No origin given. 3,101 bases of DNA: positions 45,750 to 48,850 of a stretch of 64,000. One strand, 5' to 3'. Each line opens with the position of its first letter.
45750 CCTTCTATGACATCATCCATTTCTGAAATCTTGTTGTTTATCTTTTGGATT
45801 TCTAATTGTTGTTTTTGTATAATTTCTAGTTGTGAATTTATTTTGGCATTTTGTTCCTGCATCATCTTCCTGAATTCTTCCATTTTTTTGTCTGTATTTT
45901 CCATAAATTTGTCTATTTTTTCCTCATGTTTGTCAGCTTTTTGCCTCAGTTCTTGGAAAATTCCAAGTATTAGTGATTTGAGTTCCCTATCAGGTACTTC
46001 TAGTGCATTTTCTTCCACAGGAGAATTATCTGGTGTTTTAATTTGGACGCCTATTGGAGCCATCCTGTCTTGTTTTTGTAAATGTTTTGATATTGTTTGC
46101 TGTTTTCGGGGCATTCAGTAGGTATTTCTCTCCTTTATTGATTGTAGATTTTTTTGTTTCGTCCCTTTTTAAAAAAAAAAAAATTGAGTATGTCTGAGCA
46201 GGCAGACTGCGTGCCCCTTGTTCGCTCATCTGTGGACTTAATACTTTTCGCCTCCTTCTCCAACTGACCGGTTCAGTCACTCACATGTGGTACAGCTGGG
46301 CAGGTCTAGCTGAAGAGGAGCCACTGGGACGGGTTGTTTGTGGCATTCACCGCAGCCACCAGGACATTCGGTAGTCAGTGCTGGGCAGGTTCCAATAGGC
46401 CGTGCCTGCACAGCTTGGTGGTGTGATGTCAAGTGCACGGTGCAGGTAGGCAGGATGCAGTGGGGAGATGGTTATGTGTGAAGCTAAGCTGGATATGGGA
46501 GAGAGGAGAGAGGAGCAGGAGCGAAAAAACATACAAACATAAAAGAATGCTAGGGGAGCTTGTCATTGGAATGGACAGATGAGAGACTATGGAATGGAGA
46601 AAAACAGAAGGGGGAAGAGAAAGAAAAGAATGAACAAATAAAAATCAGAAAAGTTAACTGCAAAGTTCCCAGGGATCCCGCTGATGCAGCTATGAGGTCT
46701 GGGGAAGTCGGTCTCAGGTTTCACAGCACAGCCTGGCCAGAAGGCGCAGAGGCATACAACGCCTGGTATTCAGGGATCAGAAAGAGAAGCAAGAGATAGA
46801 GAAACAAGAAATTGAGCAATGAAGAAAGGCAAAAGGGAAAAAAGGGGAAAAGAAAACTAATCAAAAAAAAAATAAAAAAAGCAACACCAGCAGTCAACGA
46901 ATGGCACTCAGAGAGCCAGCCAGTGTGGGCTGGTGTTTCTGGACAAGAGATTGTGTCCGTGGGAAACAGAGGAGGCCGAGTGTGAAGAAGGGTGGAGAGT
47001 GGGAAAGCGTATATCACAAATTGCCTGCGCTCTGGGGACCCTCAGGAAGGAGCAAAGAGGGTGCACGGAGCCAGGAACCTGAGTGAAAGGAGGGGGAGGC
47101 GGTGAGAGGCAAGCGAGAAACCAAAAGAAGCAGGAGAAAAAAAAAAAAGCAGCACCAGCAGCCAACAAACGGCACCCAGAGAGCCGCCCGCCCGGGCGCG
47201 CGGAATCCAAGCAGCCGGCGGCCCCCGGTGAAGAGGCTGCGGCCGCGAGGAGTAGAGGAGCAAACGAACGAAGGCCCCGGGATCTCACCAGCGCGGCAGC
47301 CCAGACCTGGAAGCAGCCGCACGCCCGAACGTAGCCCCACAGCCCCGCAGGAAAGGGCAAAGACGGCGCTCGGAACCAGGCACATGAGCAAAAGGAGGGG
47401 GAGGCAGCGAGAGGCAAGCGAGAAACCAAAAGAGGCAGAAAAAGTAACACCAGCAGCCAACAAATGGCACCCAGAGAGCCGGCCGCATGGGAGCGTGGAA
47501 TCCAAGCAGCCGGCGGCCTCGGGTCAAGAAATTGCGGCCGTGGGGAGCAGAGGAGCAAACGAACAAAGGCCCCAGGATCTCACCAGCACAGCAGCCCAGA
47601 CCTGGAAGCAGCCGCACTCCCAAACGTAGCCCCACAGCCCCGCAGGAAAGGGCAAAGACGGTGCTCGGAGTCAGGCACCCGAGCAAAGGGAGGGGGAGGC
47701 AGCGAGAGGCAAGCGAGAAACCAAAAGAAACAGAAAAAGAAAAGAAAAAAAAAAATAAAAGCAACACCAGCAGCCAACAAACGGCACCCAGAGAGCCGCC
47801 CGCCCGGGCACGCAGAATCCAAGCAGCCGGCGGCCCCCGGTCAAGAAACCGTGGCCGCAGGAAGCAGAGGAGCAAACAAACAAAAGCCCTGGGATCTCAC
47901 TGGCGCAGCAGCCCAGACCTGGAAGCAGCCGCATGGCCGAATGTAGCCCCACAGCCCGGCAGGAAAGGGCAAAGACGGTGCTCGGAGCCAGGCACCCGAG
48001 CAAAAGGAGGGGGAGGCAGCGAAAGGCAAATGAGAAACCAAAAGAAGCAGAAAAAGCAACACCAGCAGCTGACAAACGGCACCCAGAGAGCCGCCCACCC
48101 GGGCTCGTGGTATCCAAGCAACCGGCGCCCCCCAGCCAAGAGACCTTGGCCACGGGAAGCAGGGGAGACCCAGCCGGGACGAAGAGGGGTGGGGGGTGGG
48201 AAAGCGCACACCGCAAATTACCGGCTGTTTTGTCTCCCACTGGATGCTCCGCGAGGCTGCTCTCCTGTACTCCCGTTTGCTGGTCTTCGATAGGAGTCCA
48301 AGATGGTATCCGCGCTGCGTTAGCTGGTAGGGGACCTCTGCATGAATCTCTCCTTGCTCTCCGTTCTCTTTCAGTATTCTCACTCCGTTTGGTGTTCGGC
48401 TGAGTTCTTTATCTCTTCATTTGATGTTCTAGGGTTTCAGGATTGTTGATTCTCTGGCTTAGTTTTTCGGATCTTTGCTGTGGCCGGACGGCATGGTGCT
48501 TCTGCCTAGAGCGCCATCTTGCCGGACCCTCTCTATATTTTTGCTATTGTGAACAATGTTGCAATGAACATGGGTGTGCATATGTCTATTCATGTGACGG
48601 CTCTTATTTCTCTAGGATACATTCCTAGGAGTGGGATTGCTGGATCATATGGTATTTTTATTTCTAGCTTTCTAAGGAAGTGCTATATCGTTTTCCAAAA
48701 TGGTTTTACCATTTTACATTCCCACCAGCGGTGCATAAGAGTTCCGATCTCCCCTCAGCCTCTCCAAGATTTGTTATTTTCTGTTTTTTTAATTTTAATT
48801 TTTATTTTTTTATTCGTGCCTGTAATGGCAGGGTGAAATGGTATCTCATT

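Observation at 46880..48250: Mouse-like monomeric tandem promoter in an afrotherian L1 5'UTR, showing CpG decay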

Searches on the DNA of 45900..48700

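Call 45: search_rna_families(source=window, start=45900, end=48700, threshold=evalue, max_evalue=1)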
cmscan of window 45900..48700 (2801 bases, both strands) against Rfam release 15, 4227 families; matches with E-value up to 1: 1.
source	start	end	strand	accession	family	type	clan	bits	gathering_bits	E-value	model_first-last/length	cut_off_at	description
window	48564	48667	+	RF04115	mir-6130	Gene; miRNA;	-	22.5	117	0.37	1-103/103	no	mir-6130 microRNA precursor family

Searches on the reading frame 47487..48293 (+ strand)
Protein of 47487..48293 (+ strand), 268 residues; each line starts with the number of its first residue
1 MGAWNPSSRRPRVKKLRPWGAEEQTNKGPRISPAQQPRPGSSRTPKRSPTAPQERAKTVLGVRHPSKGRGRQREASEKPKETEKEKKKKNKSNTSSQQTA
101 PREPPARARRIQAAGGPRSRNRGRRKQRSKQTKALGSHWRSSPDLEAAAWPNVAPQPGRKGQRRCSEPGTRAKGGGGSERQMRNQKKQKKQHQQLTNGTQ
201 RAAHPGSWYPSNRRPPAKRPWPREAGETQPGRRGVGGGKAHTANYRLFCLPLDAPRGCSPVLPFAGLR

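Call 33: search_protein_families(library=pfam, proteins=[window:47487-48293:+], max_evalue=0.1)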
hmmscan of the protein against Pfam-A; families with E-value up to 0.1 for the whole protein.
window:47487-48293:+ (268 aa): 0 families

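Call 58: find_homologous_proteins(query=window:47487-48293:+, max_evalue=0.001)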
Query window:47487-48293:+ (268 aa): 2 proteins with E <= 0.001 among 2169 candidates.
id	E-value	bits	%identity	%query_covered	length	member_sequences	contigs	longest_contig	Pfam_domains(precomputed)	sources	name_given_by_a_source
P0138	5.2e-29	120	59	28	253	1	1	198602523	-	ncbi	ncbi:uncharacterized protein PS065_000695 [Dugong dugon]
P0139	4.1e-24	104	59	24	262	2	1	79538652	-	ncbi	ncbi:uncharacterized protein PS065_019237 [Dugong dugon]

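Call 59: find_encoding_contigs(protein=P0138, flank=10000, max_places=6)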
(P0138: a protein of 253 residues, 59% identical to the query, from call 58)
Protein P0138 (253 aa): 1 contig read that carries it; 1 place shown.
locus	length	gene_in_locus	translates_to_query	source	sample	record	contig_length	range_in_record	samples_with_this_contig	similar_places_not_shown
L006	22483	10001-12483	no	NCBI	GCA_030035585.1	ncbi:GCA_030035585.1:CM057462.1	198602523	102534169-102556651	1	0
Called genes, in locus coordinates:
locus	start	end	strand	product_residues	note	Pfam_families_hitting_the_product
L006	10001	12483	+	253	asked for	-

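Call 60: find_encoding_contigs(protein=P0139, flank=10000, max_places=6)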
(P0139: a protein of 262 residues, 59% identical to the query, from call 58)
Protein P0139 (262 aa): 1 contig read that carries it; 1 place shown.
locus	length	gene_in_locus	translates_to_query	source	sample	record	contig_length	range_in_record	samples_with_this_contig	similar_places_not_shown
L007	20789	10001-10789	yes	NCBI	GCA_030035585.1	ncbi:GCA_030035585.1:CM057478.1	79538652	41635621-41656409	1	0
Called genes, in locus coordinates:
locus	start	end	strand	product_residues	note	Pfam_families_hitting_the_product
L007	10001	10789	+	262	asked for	-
